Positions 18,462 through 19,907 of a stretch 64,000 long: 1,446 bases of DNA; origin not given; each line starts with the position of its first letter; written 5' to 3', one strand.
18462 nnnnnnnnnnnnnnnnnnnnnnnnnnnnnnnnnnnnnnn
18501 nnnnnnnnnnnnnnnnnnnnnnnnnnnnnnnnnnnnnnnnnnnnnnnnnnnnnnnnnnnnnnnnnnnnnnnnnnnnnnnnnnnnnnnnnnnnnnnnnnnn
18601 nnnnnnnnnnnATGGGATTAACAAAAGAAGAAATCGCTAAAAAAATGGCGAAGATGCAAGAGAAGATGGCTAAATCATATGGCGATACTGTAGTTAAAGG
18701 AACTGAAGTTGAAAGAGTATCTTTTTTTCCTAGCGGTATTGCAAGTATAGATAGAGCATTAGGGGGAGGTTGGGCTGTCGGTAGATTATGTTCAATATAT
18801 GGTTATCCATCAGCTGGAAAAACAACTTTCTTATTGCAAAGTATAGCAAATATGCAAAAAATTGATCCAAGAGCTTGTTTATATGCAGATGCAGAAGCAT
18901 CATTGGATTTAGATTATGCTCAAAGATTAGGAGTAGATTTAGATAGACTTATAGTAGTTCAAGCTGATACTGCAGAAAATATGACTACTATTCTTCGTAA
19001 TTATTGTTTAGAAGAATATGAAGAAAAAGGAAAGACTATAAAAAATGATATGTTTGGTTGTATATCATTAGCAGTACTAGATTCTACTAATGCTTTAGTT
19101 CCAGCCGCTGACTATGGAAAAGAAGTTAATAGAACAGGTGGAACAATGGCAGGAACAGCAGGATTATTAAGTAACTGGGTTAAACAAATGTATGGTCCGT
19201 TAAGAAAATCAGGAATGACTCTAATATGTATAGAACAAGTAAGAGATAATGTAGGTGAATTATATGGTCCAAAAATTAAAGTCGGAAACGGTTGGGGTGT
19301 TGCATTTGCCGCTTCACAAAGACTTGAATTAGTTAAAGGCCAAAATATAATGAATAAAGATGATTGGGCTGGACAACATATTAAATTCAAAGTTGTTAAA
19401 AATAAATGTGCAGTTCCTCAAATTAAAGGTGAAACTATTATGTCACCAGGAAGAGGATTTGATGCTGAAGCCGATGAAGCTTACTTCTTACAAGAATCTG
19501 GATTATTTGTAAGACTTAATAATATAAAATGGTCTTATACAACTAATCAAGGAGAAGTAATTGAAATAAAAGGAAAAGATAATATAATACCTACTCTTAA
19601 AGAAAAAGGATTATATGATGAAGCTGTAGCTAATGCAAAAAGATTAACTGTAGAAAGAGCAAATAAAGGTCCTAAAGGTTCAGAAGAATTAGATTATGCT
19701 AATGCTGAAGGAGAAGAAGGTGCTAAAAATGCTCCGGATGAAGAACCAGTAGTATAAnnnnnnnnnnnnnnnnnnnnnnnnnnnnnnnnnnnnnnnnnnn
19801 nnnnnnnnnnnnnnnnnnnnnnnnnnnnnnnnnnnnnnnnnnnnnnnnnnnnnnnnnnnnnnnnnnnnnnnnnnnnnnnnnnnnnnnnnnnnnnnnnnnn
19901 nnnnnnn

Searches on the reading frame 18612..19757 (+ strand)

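Call 12: search_protein_families(library=pfam, proteins=[window:18612-19757:+], max_evalue=0.01)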
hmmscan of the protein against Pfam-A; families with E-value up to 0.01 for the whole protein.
window:18612-19757:+ (381 aa): 4 families
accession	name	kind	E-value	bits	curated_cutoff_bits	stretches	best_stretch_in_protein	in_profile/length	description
PF00154.27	RecA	-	2.7e-42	145.5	27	1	15-275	6-253/262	recA bacterial DNA recombination protein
PF06745.19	ATPase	-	1.7e-05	24.7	26.6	1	40-114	2-78/231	KaiC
PF13481.12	AAA_25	-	0.0047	17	27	1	41-106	17-91/195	AAA domain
PF03796.21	DnaB_C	-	0.0078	16.1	27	0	40-91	3-53/255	DnaB-like helicase C terminal domain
